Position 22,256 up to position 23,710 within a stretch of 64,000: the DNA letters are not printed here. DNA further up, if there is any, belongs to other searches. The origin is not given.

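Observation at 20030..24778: Ferredoxin-NADP-reductase-like flavoprotein domain occurs twice: stand-alone and fused to a PAS-PAS-histidine kinase, flanking a sensor-only HAMP-PAS membrane protein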

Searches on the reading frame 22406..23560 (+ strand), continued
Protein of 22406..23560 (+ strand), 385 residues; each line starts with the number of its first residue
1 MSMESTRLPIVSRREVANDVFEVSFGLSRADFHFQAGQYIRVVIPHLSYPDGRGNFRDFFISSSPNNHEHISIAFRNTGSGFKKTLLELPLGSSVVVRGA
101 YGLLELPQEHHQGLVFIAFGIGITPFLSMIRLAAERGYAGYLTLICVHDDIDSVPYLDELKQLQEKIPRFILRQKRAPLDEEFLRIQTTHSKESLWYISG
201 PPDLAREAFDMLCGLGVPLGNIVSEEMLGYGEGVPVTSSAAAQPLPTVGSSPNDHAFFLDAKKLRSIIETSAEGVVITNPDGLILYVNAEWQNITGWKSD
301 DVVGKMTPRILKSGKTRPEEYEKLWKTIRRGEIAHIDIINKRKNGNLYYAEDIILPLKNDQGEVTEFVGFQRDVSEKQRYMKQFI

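Call 45: search_protein_families(library=pfam, proteins=[L084:5180-5998:+, L087:5288-6004:+, L087:4671-5300:+, L087:3712-4671:+, L086:4698-5996:+, L002:5909-7444:+, L087:2981-3634:+], max_evalue=0.1)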
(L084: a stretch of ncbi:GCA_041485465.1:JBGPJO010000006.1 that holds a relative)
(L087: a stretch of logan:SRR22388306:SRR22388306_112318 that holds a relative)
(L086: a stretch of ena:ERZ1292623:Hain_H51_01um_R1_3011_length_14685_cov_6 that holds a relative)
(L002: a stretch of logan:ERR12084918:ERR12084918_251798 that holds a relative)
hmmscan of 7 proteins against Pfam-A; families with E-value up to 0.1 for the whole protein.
L084:5180-5998:+ (272 aa): 4 families
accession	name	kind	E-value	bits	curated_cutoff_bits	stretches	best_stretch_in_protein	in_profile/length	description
PF19529.4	DUF6057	-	0.002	17.6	29.8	1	29-190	82-246/569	Family of unknown function (DUF6057)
PF05600.17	CDK5RAP3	-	0.011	15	22.6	1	186-268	409-487/502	CDK5 regulatory subunit-associated protein 3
PF14314.12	Methyltrans_Mon_2nd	-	0.078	12.7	25.2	0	178-219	169-210/268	Virus-capping methyltransferase, MT domain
PF04977.20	DivIC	-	0.082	13.2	28.9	0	232-268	13-49/80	Septum formation initiator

L087:5288-6004:+ (238 aa): 6 families
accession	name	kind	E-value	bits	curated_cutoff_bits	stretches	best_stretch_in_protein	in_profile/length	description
PF00672.30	HAMP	-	0.0008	20.1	25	1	96-136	12-52/53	HAMP domain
PF10376.14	Mei5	-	0.0078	16.5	28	1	128-229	73-160/207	Double-strand recombination repair protein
PF01601.21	CoV_S2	-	0.0092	15.1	40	1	121-187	208-274/521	Coronavirus spike glycoprotein S2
PF02601.20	Exonuc_VII_L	-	0.014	15.3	35.9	1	132-214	146-251/315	Exonuclease VII, large subunit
PF09728.14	Taxilin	-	0.021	14.5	30.3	1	129-237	66-171/302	Myosin-like coiled-coil protein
PF10498.14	IFT57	-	0.029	13.8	40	1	120-237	237-352/360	Intra-flagellar transport protein 57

L087:4671-5300:+ (209 aa): 1 family
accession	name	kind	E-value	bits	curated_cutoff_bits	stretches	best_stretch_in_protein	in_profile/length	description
PF10066.14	DUF2304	-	0.032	14.9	25.5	1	7-77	2-71/106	Uncharacterized conserved protein (DUF2304)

L087:3712-4671:+ (319 aa): 7 families
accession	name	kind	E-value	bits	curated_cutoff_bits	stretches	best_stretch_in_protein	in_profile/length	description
PF00672.30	HAMP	-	1.6e-09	38.4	25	1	205-251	6-52/53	HAMP domain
PF15960.10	DUF4763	-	0.0034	17.1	30.1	1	232-291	90-152/236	Domain of unknown function (DUF4763)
PF17523.7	MPS-4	-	0.005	17.4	25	1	158-206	18-67/78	MinK-related peptide, potassium channel accessory sub-unit protein 4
PF08074.17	CHDCT2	-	0.042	14.4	27.7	1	206-285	59-139/146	CHDCT2 (NUC038) domain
PF07321.17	YscO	-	0.052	14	28.8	1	235-292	67-124/149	Type III secretion protein YscO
PF06009.19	Laminin_II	-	0.082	13.4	33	0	235-298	25-93/138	Laminin Domain II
PF11932.13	DUF3450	-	0.097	12.4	32.6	0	233-314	18-96/241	Protein of unknown function (DUF3450)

L086:4698-5996:+ (432 aa): 4 families
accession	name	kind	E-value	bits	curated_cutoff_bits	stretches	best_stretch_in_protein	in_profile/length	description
PF00672.30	HAMP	-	2.3e-14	53.9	25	1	327-378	1-52/53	HAMP domain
PF02743.24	dCache_1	-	5.2e-13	49.5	45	1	43-275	2-229/240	Cache domain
PF18181.6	SLATT_1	-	0.023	15.2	26.3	1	312-405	30-114/122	SMODS and SLOG-associating 2TM effector domain 1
PF23928.1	DUF7266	-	0.074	13.2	27.6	0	313-365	8-60/145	Family of unknown function (DUF7266)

L002:5909-7444:+ (511 aa): 8 families
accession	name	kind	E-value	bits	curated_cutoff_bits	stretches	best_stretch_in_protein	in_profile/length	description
PF05228.19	CHASE4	-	1.2e-30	107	26.2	1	52-206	1-140/140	CHASE4 domain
PF08447.18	PAS_3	-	6.7e-15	55.6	25.6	1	381-457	3-81/89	PAS fold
PF00989.32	PAS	-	1.7e-06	28.4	22.6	1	358-467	2-112/113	PAS fold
PF13426.13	PAS_9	-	6.4e-06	26.8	27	1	379-470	14-103/103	PAS domain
PF13188.13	PAS_8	-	2.5e-05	24.5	21.8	1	357-409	1-53/65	PAS domain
PF14827.12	dCache_3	-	0.00022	21.3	25.7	1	97-229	61-187/239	Double sensory domain of two-component sensor kinase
PF08448.16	PAS_4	-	0.00026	21.7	23.1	1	367-470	5-107/110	PAS fold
PF00672.30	HAMP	-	0.02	15.7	25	1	297-345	4-51/53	HAMP domain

L087:2981-3634:+ (217 aa): 6 families
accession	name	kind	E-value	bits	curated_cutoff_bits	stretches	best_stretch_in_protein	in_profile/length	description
PF17203.10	sCache_3_2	-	0.00012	22.6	28.4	1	60-188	16-137/140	Single cache domain 3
PF17202.10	sCache_3_3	-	0.0012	19.5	28.8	1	153-182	71-100/107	Single cache domain 3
PF09884.15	DUF2111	-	0.0018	18.7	27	1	113-176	16-80/83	Uncharacterized protein conserved in archaea (DUF2111)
PF08448.16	PAS_4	-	0.0029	18.2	23.1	1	99-180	10-106/110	PAS fold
PF23846.1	Cache_WalK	-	0.003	18.4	27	1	88-175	8-90/92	WalK sensor protein kinase Chache domain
PF17201.10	Cache_3-Cache_2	-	0.0043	16.8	27.7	1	139-190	147-195/299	Cache 3/Cache 2 fusion domain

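Call 63: list_cluster_members(proteins=[P0127, P0128, P0132, P0133, P0140, P0141, P0143, P0163, P0166, P0061])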
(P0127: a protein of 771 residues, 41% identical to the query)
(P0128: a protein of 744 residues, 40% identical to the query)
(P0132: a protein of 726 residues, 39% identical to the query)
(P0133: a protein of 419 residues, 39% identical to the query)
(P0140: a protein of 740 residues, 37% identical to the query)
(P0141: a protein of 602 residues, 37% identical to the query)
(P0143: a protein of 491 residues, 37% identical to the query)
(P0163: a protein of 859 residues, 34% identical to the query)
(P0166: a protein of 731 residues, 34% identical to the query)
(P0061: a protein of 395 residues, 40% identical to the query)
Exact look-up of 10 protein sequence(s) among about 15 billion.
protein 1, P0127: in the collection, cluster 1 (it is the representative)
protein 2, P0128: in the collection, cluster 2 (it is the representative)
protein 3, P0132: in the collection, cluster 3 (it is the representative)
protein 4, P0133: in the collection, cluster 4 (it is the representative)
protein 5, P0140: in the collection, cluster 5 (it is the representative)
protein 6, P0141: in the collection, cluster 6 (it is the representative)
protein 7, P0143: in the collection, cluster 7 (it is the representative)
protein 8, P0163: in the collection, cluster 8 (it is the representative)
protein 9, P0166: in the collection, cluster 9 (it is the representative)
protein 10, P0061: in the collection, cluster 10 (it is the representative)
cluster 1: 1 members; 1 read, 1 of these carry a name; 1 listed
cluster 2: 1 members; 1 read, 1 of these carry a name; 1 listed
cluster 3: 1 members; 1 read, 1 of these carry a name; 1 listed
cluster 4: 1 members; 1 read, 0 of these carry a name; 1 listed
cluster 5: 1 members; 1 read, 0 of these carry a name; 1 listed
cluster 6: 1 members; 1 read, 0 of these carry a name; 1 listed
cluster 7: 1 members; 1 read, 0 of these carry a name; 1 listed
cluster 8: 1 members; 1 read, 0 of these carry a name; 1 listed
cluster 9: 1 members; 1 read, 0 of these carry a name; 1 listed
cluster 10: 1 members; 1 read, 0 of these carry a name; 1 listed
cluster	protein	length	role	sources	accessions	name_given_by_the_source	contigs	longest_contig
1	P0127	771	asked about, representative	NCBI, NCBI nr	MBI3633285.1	MAG: PAS domain S-box protein [Candidatus Vogelbacteria bacterium] | PAS domain S-box protein [Candidatus Vogelbacteria bacterium]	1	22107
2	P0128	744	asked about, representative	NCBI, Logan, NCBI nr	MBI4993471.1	PAS domain S-box protein [Candidatus Wolfebacteria bacterium]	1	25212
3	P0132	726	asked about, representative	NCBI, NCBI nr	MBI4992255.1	MAG: PAS domain S-box protein [Candidatus Harrisonbacteria bacterium] | PAS domain S-box protein [Candidatus Harrisonbacteria bacterium]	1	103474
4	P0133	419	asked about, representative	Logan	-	-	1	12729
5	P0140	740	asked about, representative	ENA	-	-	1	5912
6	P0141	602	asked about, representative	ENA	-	-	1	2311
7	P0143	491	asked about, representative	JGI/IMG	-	-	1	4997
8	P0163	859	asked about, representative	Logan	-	-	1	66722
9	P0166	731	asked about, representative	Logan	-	-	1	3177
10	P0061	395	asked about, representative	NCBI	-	-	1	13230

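Call 77: find_encoding_contigs(protein=P0133, flank=6000, max_places=2)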
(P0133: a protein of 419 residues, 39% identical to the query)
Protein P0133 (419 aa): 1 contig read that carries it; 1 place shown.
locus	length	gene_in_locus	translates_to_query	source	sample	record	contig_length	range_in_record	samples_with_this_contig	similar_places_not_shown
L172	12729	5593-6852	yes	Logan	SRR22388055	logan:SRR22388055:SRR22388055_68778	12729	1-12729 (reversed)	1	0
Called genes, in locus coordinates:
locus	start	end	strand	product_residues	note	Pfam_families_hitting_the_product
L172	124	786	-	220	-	PF13399:LytR_C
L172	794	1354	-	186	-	-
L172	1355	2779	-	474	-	PF11104:PilM_2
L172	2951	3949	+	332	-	PF04392:ABC_sub_bind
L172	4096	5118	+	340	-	PF02743:dCache_1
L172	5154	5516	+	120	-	PF05635:23S_rRNA_IVP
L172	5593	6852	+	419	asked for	PF00175:NAD_binding_1, PF00989:PAS, PF08448:PAS_4, PF13426:PAS_9, PF08447:PAS_3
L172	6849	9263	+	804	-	PF00672:HAMP, PF00989:PAS, PF13188:PAS_8 (faint), PF08448:PAS_4, PF13426:PAS_9, PF00512:HisKA, PF02518:HATPase_c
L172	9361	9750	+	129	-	PF00072:Response_reg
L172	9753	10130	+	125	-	PF00072:Response_reg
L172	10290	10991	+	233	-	PF07963:N_methyl (weak)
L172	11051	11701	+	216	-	-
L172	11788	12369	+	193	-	PF20803:PaaX_M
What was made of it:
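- L172 has FNR-PAS-tail plus HAMP-PAS-HK (call 77).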

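Call 89: search_protein_families(library=pfam, proteins=[P0124], max_evalue=0.001)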
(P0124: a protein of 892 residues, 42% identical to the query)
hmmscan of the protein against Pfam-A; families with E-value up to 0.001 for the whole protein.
P0124 (892 aa): 10 families
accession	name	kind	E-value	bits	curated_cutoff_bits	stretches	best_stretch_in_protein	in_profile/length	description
PF02518.31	HATPase_c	-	5.6e-25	88.4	26.4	1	781-891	1-109/111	Histidine kinase-, DNA gyrase B-, and HSP90-like ATPase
PF00672.30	HAMP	-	9.9e-14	51.8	25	1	486-537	1-52/53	HAMP domain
PF13426.13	PAS_9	-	2.3e-13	50.7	27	1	555-661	2-103/103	PAS domain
PF00512.31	HisKA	-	1.2e-12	48.1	26.9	1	668-736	1-66/66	His Kinase A (phospho-acceptor) domain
PF00175.26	NAD_binding_1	-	1.1e-10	42.6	22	1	126-217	1-106/109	Oxidoreductase NAD-binding domain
PF00989.32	PAS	-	1.5e-10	41.5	22.6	1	545-640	2-97/113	PAS fold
PF13188.13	PAS_8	-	3.8e-06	27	21.8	1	547-586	4-43/65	PAS domain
PF00970.30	FAD_binding_6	-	5.9e-06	27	21.1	1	23-114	7-97/99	Oxidoreductase FAD-binding domain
PF08448.16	PAS_4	-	5.3e-05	23.9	23.1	1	553-609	4-59/110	PAS fold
PF08447.18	PAS_3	-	0.0001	22.9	25.6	1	568-646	3-81/89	PAS fold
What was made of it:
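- P0124 is FNR-TM-HAMP-PAS-HK in one chain (call 89).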
